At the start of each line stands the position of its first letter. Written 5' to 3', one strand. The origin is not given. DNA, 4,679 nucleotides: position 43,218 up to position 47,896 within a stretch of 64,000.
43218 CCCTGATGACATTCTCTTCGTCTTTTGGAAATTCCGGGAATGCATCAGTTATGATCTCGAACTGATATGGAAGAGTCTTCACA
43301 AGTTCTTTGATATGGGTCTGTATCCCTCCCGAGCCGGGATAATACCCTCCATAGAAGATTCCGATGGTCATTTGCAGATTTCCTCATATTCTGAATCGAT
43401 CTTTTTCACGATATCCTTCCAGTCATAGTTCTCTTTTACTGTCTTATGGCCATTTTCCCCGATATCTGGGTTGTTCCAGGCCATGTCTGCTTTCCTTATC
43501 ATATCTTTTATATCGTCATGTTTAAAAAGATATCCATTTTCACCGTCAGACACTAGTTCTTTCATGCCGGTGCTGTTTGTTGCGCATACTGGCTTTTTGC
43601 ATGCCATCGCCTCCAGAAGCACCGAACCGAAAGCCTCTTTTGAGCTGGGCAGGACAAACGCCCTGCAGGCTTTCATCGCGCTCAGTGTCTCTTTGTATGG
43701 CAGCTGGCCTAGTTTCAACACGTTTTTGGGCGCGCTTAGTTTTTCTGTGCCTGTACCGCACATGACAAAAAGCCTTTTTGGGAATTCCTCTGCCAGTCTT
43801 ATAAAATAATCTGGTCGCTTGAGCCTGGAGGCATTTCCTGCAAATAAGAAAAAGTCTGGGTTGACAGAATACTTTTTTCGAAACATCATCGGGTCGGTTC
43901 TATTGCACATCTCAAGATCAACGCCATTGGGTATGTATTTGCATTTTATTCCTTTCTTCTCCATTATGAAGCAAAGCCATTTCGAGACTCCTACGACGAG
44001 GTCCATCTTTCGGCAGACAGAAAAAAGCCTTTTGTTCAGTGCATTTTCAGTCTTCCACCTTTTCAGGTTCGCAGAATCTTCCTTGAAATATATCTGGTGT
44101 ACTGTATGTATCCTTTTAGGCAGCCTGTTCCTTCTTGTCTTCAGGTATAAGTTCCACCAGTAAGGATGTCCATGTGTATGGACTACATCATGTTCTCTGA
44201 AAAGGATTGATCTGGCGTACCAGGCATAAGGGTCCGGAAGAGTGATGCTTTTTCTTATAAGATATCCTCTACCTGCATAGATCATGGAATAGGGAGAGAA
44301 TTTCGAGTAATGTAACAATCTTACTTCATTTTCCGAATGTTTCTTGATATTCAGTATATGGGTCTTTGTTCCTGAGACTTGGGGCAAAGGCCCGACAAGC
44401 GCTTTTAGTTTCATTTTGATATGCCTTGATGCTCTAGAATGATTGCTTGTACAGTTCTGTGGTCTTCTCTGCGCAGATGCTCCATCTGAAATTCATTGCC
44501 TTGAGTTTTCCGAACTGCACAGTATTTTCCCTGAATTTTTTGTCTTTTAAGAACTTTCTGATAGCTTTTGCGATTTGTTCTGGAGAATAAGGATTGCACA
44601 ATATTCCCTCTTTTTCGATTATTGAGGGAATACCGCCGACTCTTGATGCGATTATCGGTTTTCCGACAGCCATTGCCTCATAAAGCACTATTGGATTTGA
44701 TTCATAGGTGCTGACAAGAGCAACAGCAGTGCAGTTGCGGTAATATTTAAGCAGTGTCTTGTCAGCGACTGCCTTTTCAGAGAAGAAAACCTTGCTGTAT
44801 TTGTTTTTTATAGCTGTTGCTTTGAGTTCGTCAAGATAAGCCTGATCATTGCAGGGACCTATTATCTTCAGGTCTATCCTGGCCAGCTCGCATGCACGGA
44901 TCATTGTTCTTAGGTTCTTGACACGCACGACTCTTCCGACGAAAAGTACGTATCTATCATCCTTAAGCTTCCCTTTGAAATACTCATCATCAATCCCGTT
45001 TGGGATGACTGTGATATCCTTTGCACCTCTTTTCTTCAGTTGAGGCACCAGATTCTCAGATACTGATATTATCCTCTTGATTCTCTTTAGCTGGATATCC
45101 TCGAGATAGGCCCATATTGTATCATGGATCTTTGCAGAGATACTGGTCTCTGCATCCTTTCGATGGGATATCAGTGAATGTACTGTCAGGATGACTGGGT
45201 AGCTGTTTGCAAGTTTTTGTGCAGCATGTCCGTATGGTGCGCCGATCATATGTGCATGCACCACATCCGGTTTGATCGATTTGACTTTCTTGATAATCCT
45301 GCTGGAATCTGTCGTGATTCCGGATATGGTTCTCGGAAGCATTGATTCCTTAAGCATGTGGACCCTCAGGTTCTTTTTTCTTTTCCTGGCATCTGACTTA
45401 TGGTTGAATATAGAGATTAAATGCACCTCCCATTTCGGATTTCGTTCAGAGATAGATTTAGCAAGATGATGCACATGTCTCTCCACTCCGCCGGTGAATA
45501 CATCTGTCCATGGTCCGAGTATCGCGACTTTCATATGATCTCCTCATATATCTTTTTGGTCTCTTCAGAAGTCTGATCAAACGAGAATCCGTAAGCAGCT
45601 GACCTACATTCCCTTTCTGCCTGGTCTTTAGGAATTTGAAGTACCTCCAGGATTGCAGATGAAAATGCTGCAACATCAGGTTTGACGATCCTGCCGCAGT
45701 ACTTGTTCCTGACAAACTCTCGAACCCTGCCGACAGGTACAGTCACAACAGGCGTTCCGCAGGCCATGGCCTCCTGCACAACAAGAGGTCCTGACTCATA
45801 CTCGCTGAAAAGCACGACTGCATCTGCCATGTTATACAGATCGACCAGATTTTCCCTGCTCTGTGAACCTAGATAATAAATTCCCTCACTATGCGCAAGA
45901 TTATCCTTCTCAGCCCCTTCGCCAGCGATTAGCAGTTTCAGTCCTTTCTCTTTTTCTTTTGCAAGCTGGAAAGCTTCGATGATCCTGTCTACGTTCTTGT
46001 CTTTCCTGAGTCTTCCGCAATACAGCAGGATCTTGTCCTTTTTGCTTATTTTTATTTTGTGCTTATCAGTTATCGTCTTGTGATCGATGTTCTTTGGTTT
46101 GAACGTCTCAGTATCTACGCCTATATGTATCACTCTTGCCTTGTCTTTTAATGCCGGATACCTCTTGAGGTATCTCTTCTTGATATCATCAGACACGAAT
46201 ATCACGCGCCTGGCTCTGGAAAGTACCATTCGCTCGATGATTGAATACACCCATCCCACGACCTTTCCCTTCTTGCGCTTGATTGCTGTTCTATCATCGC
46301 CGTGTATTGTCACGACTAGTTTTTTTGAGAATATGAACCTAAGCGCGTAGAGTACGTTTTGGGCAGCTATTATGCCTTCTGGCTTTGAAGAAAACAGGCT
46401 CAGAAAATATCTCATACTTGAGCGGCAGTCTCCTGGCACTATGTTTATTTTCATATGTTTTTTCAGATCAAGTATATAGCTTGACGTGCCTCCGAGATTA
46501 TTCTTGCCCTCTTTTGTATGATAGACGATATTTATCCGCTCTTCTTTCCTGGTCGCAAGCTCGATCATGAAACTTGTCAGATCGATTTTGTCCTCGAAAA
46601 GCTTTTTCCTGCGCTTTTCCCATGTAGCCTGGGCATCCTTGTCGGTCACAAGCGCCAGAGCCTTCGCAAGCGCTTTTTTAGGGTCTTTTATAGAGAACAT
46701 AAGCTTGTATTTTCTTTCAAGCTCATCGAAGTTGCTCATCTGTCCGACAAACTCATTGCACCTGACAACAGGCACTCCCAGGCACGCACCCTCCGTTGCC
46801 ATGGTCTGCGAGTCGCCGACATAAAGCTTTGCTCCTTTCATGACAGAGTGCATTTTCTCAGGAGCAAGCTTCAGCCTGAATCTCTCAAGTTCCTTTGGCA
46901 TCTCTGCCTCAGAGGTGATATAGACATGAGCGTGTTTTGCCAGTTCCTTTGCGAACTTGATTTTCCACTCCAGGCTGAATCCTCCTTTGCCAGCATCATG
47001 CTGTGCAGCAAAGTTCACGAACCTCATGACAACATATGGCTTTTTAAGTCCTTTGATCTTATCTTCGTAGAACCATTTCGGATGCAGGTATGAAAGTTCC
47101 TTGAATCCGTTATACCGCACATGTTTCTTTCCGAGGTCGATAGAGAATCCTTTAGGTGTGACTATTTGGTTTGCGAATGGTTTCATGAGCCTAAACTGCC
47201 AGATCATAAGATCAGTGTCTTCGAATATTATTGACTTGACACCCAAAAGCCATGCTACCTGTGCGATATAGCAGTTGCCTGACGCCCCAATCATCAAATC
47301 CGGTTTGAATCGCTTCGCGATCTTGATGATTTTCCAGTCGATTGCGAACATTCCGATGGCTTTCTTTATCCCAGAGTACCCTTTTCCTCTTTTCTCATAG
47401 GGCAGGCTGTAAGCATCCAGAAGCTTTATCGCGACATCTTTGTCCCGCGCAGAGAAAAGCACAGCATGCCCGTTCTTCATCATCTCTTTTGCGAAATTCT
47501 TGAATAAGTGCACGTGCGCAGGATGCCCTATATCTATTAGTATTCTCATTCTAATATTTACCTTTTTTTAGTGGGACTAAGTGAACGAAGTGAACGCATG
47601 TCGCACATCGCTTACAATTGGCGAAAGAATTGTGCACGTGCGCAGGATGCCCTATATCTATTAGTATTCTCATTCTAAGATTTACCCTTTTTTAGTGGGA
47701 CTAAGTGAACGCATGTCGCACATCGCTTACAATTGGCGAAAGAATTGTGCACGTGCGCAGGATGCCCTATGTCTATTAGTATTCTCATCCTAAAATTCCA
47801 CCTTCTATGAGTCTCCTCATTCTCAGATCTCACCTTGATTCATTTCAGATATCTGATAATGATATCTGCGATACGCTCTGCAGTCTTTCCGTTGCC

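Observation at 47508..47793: Tandem 115-124 bp duplication of a glycosyltransferase promoter, start codon and first 14 codons (2.4 copies)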

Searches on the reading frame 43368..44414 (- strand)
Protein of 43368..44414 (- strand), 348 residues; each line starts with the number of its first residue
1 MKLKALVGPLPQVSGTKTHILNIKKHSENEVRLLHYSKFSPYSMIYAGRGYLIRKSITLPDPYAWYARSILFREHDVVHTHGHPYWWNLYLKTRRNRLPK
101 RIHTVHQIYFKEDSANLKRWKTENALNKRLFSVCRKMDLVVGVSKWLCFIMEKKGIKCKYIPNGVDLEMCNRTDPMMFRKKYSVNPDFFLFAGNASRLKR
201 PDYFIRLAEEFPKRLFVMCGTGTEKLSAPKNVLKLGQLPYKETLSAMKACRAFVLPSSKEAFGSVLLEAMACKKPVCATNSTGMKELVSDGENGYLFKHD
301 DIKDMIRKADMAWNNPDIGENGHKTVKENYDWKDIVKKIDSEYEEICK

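Call 9: search_protein_families(library=pfam, proteins=[window:43368-44414:-])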
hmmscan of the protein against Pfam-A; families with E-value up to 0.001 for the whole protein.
window:43368-44414:- (348 aa): 5 families
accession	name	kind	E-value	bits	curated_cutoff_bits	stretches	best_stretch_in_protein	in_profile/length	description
PF00534.26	Glycos_transf_1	-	3.4e-28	98.8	26.4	1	184-320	13-160/172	Glycosyl transferases group 1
PF13692.12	Glyco_trans_1_4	-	2.5e-20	73.6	27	1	189-309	4-136/142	Glycosyl transferases group 1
PF13439.12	Glyco_transf_4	-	2.2e-14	54.3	28.5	1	51-168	48-169/170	Glycosyltransferase Family 4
PF13524.12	Glyco_trans_1_2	-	6.6e-07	29.8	25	1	205-339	6-142/144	Glycosyl transferase-like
PF20706.3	GT4-conflict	-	3.4e-05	23.4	26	1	245-304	277-331/385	Family 4 Glycosyltransferase in conflict systems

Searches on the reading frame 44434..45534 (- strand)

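Call 9: search_protein_families(library=pfam, proteins=[window:44434-45534:-])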
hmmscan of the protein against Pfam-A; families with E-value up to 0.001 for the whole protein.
window:44434-45534:- (366 aa): 7 families
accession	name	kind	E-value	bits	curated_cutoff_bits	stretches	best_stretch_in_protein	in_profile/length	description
PF00534.26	Glycos_transf_1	-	8.8e-32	110.4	26.4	1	188-343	10-170/172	Glycosyl transferases group 1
PF13439.12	Glyco_transf_4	-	4.5e-24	85.8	28.5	1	15-184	2-169/170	Glycosyltransferase Family 4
PF13692.12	Glyco_trans_1_4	-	1.1e-23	84.5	27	1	194-331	2-142/142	Glycosyl transferases group 1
PF13477.12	Glyco_trans_4_2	-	7.8e-13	49.2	23.4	1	18-159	10-139/139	Glycosyl transferase 4-like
PF13579.12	Glyco_trans_4_4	-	2e-10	41.7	29.7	1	15-180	1-158/158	Glycosyl transferase 4-like domain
PF13524.12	Glyco_trans_1_2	-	6.4e-05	23.4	25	1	211-340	5-123/144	Glycosyl transferase-like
PF20706.3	GT4-conflict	-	0.00046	19.7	26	0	173-316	173-324/385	Family 4 Glycosyltransferase in conflict systems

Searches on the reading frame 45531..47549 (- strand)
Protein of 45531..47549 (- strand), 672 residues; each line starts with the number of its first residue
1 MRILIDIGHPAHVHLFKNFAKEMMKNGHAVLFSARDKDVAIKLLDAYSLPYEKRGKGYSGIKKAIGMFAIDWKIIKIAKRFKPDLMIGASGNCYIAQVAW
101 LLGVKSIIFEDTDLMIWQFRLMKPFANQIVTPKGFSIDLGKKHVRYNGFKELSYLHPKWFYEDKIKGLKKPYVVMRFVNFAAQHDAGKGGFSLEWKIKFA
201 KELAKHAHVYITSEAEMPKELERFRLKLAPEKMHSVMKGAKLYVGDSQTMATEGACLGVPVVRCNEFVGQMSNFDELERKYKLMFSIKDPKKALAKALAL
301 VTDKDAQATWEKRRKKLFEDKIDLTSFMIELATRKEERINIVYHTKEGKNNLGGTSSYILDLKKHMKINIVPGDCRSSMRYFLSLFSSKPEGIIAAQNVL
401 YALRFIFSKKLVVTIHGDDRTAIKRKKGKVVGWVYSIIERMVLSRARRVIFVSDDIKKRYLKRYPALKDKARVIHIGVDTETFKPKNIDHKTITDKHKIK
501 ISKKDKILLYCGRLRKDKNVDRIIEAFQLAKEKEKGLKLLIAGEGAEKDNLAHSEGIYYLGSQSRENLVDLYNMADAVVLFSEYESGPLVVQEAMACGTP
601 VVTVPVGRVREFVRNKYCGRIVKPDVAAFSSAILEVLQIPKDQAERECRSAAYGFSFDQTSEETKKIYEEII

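Call 9: search_protein_families(library=pfam, proteins=[window:45531-47549:-])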
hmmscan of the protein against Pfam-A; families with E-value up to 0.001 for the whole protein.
window:45531-47549:- (672 aa): 8 families
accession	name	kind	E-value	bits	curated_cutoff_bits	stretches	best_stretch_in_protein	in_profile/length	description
PF00534.26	Glycos_transf_1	-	8.8e-37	126.7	26.4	1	494-644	4-163/172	Glycosyl transferases group 1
PF13692.12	Glyco_trans_1_4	-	1.3e-28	100.5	27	1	506-638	2-141/142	Glycosyl transferases group 1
PF13439.12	Glyco_transf_4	-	1.5e-16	61.3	28.5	1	402-481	88-169/170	Glycosyltransferase Family 4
PF04007.18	DUF354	-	1.5e-14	54.3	22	1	2-309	2-328/349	Protein of unknown function (DUF354)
PF13579.12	Glyco_trans_4_4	-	2.4e-06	28.4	29.7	1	410-477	96-158/158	Glycosyl transferase 4-like domain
PF02350.25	Epimerase_2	-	2.5e-06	27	30.6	0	440-653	116-333/347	UDP-N-acetylglucosamine 2-epimerase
PF20706.3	GT4-conflict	-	3.6e-05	23.4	26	1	437-602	138-309/385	Family 4 Glycosyltransferase in conflict systems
PF13524.12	Glyco_trans_1_2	-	0.00044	20.7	25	0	528-633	7-108/144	Glycosyl transferase-like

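Call 10: find_encoding_contigs(protein=window:45531-47549:-, flank=3000, max_places=10)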
Protein window:45531-47549:- (672 aa): no gene with exactly this product is on record in the collection.

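Call 12: find_related_loci(query=window:45531-47549:-, collection=genome_contigs, flank=4000)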
Query window:45531-47549:- (672 aa) in genome_contigs; peptide patterns used: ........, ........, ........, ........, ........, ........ (x = any residue, [..] = any of these).
138 stretches matched a pattern; 4 encode a relative of the query (tblastn E <= 1e-3); 4 distinct loci.
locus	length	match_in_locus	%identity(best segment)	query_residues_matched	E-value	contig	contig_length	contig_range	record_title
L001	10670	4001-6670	38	1-647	3e-66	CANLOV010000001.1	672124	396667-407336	uncultured Cellulophaga sp. isolate 751.fasta genome assembly, contig: NODE_1, whole genome shotgun sequence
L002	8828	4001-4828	23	403-672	1e-12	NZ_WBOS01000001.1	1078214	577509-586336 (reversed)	Cytobacillus depressus strain BZ1 NODE_1_length_1078214_cov_38.614247, whole genome shotgun sequence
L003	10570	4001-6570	27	440-672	2e-10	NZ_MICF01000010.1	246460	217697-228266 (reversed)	MAG: Sulfurimonas sp. RIFOXYD12_FULL_33_39 rifoxyd3_full_scaffold_5, whole genome shotgun sequence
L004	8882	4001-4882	22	377-672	7e-9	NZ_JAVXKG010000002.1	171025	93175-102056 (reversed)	MAG: Algoriella sp. isolate CGS6M1-bin12 NODE_49_length_171025_cov_8.984880, whole genome shotgun sequence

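Call 16: find_homologous_proteins(query=window:45531-47549:-, max_evalue=1e-20)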
Query window:45531-47549:- (672 aa): 128 proteins with E <= 1e-20 among 8000 candidates; the best 120 are listed.
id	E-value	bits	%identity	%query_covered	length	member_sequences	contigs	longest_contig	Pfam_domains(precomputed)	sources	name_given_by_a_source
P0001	0.0e+0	1387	91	100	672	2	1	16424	PF00534.27,PF13579.13,PF04007.18,PF13439.13,PF13692.13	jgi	jgi:hypothetical protein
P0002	4.4e-125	437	38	51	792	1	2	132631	PF04007.18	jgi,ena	-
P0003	3.8e-111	391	38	49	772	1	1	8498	PF13579.13,PF04007.18,PF13439.13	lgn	-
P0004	6.4e-101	357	35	49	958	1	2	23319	PF04007.18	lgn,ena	-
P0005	7.2e-83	297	43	49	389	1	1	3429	PF04007.18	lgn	-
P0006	4.1e-81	291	44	49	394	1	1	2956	PF04007.18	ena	-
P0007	7.9e-81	290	45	49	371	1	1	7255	PF04007.18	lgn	-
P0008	1.9e-80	289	46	49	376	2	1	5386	PF04007.18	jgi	-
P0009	1.4e-79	286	43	51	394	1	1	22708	PF04007.18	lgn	-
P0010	2.2e-79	286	45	50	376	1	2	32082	PF04007.18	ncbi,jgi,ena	-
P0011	4.3e-79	285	45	49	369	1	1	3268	PF04007.18,PF13439.13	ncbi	-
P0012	2.1e-78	282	45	49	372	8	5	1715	PF04007.18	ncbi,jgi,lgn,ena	jgi:predicted glycosyltransferase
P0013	7.1e-78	281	41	52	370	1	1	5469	PF04007.18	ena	-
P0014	2.3e-77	279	45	49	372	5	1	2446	PF04007.18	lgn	-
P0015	8.4e-77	277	44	49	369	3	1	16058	PF04007.18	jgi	-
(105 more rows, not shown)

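Call 17: find_encoding_contigs(protein=P0001, flank=6000, max_places=10)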
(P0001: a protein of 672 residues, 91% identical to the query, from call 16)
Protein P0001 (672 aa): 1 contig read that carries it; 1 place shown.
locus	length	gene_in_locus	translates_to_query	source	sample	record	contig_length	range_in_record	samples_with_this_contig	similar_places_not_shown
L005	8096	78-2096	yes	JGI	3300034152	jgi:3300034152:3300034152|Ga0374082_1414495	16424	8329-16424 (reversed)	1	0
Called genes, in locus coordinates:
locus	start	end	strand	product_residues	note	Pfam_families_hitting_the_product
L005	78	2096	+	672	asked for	PF04007:DUF354, PF13579:Glyco_trans_4_4 (faint), PF13439:Glyco_transf_4, PF00534:Glycos_transf_1, PF13692:Glyco_trans_1_4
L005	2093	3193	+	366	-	PF13477:Glyco_trans_4_2, PF13439:Glyco_transf_4, PF13579:Glyco_trans_4_4, PF00534:Glycos_transf_1, PF13692:Glyco_trans_1_4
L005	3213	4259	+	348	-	PF13439:Glyco_transf_4, PF20706:GT4-conflict (faint), PF00534:Glycos_transf_1, PF13692:Glyco_trans_1_4, PF13524:Glyco_trans_1_2 (weak)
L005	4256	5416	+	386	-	PF13439:Glyco_transf_4, PF00534:Glycos_transf_1, PF13692:Glyco_trans_1_4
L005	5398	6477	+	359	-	PF13439:Glyco_transf_4 (weak), PF00534:Glycos_transf_1, PF13692:Glyco_trans_1_4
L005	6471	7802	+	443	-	PF27533:CapK_C (weak)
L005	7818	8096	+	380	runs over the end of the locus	PF00534:Glycos_transf_1, PF13692:Glyco_trans_1_4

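Call 38: find_related_loci(query=window:45531-47549:-, collection=metagenome_contigs, flank=3000)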
Query window:45531-47549:- (672 aa) in metagenome_contigs; peptide patterns used: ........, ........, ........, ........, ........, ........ (x = any residue, [..] = any of these).
313 stretches matched a pattern; 9 encode a relative of the query (tblastn E <= 1e-3); 9 distinct loci.
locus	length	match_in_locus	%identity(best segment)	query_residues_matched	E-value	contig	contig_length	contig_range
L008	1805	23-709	26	440-672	4e-12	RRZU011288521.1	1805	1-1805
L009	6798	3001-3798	24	401-672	6e-11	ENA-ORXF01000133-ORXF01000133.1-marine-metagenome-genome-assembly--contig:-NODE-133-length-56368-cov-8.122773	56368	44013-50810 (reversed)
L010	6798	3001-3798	24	401-672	6e-11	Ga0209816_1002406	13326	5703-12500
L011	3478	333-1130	24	401-672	5e-11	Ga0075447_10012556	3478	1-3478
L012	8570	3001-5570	27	440-672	2e-10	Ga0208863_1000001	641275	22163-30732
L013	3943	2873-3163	35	576-669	2e-10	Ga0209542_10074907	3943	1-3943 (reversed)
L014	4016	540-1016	27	470-639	4e-9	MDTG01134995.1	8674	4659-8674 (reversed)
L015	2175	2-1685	22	443-672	2e-6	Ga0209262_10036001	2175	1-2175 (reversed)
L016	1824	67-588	28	506-672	3e-6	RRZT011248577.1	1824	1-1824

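Call 66: search_protein_families(library=ncbifam, proteins=[window:45531-47549:-], max_evalue=0.00001)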
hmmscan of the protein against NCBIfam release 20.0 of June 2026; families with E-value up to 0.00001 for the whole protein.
window:45531-47549:- (672 aa): 25 families
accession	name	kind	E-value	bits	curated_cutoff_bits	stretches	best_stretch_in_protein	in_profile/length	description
TIGR03999.1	thiol_BshA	equivalog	5.9e-26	91.3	273.7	1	409-671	114-373/375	N-acetyl-alpha-D-glucosaminyl L-malate synthase BshA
TIGR03449.1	mycothiol_MshA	equivalog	3.5e-25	88.8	462.5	1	437-671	156-403/406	D-inositol-3-phosphate glycosyltransferase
TIGR02149.1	glgA_Coryne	subfamily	2.5e-24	86.1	302.4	1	405-672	103-391/391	glycogen synthase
TIGR04157.1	glyco_rSAM_CFB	subfamily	2.6e-24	86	400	1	438-619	162-345/406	TIGR04157 family glycosyltransferase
TIGR03088.1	stp2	hypoth_equivalog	7.4e-24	84.5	409.05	1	413-671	106-373/374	TIGR03088 family PEP-CTERM/XrtA system glycosyltransferase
NF053787.1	GlcN_PG_synth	equivalog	2.2e-22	79.4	480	1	470-671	165-359/361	N-acetylglucosaminyl phosphatidylglycerol synthase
NF012028.0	PRK15484.1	subfamily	1e-18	67.7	618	1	426-661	120-363/380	lipopolysaccharide N-acetylglucosaminyltransferase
NF047684.1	TeichurnBiosyTuaC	equivalog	1e-18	67.4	550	1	443-640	162-355/391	teichuronic acid biosynthesis protein TuaC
NF041876.1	EPS_EpsE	equivalog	7.9e-18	64.9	400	1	445-643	161-365/389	exopolysaccharide biosynthesis GT4 family glycosyltransferase EpsE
TIGR04047.1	MSMEG_0565_glyc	hypoth_equivalog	1.3e-16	60.7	259.85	1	443-669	136-372/373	MSMEG_0565 family glycosyltransferase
NF038295.1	EPS_HpsP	equivalog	4.9e-15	55.4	550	1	426-672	135-388/388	hormogonium polysaccharide biosynthesis glycosyltransferase HpsP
NF007640.0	PRK10307.1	subfamily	8.9e-14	51.2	276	1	427-641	153-374/411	WcaI family glycosyltransferase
TIGR04063.1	stp3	hypoth_equivalog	1.4e-12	47.2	442.05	1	433-655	145-374/397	TIGR04063 family PEP-CTERM/XrtA system glycosyltransferase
NF041010.1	glycosy_Agl16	equivalog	1.7e-12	46.9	575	1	410-670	106-350/352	glycosylation protein Agl16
NF038255.1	exopoly_VpsD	equivalog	7.3e-11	41.5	300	1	405-612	116-320/381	VpsD family glycosyltransferase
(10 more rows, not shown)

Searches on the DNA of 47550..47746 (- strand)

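Call 67: search_dna_similar(query=window:47550-47746:-, collection=phages, mode=distant, max_evalue=0.01)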
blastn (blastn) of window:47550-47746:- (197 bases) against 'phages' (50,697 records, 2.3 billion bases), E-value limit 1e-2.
No match.

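Call 68: search_dna_similar(query=window:47550-47746:-, collection=plasmids, mode=distant, max_evalue=0.01)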
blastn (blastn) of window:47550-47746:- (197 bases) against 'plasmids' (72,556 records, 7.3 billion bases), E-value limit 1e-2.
No match.

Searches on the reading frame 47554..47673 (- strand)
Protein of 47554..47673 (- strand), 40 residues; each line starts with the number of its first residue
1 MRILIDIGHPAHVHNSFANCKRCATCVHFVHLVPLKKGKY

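Call 20: find_encoding_contigs(protein=window:47554-47673:-, flank=6000)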
Protein seq(40 aa) (40 aa): no gene with exactly this product is on record in the collection.
